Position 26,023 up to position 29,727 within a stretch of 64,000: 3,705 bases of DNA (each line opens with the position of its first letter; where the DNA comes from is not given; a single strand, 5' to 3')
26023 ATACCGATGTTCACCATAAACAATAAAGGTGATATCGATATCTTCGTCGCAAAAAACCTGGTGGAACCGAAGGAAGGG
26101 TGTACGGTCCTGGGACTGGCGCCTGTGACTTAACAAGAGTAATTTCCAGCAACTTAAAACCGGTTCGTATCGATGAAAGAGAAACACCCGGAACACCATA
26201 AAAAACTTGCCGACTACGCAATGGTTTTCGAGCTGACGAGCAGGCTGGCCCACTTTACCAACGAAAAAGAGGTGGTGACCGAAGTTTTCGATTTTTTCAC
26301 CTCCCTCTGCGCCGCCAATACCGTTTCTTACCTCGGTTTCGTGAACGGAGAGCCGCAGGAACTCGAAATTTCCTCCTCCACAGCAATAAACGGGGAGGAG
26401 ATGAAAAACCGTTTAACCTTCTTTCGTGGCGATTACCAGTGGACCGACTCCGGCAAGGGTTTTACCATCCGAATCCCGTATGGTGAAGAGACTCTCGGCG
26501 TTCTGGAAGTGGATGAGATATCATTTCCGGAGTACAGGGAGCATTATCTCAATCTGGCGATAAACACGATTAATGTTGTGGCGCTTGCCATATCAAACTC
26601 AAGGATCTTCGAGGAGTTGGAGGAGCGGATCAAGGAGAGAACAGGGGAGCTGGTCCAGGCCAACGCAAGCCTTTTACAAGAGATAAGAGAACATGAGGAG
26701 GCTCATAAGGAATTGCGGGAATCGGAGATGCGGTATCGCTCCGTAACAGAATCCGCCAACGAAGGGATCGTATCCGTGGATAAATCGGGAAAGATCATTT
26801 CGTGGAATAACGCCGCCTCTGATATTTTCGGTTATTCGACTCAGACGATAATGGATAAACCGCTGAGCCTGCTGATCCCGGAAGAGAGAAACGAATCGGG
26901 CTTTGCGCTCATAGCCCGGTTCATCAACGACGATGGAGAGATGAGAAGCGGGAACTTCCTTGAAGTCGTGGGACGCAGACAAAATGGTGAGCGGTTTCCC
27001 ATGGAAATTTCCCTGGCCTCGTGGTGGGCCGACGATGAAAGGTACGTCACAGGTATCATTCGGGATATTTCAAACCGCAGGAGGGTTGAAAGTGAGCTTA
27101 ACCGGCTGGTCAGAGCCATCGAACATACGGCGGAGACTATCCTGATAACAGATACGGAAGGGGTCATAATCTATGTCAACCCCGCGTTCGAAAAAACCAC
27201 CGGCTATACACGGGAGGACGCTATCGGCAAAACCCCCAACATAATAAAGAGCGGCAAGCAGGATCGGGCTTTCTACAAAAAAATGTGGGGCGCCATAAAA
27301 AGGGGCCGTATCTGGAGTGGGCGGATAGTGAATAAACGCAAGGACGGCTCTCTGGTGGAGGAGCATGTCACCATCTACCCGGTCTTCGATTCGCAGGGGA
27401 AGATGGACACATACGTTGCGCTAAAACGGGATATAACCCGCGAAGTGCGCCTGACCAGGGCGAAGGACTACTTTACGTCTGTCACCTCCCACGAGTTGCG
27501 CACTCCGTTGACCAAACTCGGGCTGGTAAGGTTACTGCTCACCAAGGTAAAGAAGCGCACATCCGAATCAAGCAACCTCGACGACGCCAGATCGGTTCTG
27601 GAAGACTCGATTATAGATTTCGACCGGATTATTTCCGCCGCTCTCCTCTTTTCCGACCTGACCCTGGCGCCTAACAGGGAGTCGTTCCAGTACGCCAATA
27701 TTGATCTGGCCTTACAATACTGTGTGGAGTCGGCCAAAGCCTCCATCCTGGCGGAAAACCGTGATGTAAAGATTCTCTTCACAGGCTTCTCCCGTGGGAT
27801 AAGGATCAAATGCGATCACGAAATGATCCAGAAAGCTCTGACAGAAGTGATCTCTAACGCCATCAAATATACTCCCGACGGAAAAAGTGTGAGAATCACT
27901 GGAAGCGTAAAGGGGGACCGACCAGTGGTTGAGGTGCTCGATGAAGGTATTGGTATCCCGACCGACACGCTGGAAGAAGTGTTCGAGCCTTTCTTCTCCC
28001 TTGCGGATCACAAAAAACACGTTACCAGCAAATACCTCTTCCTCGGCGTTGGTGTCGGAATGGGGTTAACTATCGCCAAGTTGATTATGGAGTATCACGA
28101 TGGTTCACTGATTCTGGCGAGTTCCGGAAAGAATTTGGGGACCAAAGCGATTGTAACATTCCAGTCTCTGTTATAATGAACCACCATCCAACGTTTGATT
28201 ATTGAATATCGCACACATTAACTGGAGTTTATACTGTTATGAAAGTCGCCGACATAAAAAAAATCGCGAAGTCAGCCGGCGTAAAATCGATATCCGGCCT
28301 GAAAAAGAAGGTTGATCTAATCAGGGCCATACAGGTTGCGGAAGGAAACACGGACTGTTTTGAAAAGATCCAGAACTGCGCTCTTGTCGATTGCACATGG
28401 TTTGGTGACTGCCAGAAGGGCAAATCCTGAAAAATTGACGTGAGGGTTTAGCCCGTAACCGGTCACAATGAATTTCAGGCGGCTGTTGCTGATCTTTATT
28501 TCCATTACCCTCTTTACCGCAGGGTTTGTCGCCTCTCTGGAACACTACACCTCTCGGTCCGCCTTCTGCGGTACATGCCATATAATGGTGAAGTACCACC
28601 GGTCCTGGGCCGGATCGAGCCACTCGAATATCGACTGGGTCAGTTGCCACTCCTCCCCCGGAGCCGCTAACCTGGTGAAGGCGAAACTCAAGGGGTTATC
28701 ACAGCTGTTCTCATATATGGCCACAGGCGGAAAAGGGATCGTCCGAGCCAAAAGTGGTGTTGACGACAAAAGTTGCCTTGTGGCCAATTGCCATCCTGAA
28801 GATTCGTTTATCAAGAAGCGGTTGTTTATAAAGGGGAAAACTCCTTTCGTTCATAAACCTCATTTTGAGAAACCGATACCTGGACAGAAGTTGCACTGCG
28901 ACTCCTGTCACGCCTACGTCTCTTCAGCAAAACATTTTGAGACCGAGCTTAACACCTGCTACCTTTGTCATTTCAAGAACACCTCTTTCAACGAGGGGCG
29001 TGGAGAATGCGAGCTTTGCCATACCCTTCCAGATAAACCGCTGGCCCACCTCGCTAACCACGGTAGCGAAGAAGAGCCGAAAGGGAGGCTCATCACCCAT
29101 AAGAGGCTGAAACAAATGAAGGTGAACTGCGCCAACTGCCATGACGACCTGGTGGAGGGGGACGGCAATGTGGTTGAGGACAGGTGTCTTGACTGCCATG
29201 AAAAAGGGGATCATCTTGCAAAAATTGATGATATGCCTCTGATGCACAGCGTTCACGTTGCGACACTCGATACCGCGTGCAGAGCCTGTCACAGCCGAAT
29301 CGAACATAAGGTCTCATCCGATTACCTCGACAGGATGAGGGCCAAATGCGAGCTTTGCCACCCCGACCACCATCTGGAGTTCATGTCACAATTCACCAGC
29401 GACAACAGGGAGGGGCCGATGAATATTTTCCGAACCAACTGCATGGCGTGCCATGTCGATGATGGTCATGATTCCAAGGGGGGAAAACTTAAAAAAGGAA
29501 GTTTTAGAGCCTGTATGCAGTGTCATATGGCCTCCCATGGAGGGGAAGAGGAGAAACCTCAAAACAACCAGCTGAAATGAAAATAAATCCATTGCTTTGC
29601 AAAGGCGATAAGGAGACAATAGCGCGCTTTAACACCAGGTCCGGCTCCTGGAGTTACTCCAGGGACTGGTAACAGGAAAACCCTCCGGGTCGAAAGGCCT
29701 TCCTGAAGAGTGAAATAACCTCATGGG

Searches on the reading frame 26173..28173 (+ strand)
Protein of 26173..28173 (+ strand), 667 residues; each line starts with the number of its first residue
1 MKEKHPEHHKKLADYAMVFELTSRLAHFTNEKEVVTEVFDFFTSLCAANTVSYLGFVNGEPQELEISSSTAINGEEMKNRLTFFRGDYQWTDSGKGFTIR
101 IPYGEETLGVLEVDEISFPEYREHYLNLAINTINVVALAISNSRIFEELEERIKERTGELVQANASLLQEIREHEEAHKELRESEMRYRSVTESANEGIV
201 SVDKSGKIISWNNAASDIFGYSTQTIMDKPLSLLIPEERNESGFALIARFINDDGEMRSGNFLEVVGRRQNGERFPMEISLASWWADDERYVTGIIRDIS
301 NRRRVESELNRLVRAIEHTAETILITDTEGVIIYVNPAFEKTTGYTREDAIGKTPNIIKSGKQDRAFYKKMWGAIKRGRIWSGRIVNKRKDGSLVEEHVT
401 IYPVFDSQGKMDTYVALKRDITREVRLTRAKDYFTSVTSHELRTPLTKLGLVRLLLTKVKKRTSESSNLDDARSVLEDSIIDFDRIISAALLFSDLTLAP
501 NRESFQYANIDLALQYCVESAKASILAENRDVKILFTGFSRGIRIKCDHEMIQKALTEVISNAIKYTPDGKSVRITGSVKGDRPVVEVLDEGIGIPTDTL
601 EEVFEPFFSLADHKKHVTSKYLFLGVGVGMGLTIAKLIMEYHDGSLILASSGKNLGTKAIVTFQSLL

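Call 21: search_protein_families(library=pfam, proteins=[window:26173-28173:+], max_evalue=0.00001)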
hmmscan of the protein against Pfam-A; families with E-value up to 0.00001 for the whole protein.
window:26173-28173:+ (667 aa): 6 families
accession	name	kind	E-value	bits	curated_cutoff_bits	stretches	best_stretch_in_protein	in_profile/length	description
PF13426.13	PAS_9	-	2.4e-33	114.9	27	2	322-422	3-102/103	PAS domain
PF00989.32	PAS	-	2.1e-32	111.9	22.6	2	311-421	2-113/113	PAS fold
PF08448.16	PAS_4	-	4.6e-20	72.3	23.1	2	317-426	2-110/110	PAS fold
PF02518.31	HATPase_c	-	7.1e-18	65.5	26.4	1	548-663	2-107/111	Histidine kinase-, DNA gyrase B-, and HSP90-like ATPase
PF13188.13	PAS_8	-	7.1e-18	64.3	21.8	2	187-237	2-49/65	PAS domain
PF08447.18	PAS_3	-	2.2e-13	50.7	25.6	1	332-414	1-85/89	PAS fold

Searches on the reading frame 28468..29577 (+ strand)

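Call 21: search_protein_families(library=pfam, proteins=[window:28468-29577:+], max_evalue=0.00001)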
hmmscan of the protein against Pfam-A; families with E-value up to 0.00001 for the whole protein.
window:28468-29577:+ (370 aa): 3 families
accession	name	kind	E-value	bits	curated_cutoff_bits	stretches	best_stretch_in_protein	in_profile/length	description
PF14522.11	Cytochrome_C7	-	2.4e-10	40.5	24.8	0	127-186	3-67/67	Cytochrome c7 and related cytochrome c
PF14537.11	Cytochrom_c3_2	-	1.3e-09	38.8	25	1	215-298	3-78/79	Cytochrome c3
PF22113.1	Mtrc-MtrF_II-IV_dom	-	1.5e-06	28.3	30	0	143-227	8-90/176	Outer membrane cytochrome MtrC/MtrF-like, domains II/IV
